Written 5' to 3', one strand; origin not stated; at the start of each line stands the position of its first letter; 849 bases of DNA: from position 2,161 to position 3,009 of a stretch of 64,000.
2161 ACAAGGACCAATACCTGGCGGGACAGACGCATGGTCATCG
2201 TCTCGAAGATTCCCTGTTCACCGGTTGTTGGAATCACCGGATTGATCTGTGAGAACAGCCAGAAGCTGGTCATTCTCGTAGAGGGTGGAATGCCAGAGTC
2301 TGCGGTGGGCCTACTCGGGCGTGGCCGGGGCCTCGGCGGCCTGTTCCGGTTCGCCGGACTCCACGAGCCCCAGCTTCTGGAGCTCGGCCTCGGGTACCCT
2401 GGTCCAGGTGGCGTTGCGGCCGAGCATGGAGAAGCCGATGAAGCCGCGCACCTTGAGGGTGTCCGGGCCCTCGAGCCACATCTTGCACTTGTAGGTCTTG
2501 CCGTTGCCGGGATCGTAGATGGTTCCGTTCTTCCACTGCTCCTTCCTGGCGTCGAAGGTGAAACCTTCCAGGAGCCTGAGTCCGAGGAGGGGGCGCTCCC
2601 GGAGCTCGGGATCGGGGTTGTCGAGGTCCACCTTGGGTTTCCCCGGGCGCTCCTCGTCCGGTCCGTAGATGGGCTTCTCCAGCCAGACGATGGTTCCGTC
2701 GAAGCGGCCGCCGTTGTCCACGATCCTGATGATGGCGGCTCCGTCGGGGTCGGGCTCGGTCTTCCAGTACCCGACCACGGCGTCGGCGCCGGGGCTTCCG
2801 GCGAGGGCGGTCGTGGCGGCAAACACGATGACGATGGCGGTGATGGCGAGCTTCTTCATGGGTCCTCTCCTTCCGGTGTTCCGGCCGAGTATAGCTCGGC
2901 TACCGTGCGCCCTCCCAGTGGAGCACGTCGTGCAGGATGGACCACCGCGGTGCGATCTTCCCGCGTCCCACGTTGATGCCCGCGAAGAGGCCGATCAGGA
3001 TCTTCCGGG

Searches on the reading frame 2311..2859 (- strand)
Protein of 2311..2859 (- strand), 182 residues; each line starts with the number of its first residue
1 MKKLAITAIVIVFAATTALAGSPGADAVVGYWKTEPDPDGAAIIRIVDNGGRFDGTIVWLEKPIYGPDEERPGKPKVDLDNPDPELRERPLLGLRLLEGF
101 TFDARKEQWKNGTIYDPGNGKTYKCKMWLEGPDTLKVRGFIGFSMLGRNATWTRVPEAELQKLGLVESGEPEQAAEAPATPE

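Call 20: find_encoding_contigs(protein=window:2311-2859:-, flank=10000, max_places=3)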
Protein window:2311-2859:- (182 aa): 2 contigs read that carry it; 2 places shown.
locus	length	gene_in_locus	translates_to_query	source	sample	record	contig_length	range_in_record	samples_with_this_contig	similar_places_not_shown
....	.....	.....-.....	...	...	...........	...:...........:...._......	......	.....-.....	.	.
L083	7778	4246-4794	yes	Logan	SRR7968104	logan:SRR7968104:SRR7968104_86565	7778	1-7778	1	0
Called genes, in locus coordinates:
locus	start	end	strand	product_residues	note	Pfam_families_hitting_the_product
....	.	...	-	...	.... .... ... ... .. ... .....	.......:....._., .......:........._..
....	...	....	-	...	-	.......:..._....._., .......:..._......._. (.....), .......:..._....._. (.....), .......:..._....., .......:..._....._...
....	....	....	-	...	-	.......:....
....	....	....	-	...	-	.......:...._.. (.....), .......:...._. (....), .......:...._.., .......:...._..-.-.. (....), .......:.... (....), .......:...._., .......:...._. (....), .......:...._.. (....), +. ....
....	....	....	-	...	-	-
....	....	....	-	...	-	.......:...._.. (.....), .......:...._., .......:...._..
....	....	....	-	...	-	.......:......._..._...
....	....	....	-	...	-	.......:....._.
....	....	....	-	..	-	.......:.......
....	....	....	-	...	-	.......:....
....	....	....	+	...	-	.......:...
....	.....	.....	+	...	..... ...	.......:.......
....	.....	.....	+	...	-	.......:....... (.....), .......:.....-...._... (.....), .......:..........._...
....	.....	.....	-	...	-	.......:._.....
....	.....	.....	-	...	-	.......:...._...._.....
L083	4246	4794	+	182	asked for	PF09917:DUF2147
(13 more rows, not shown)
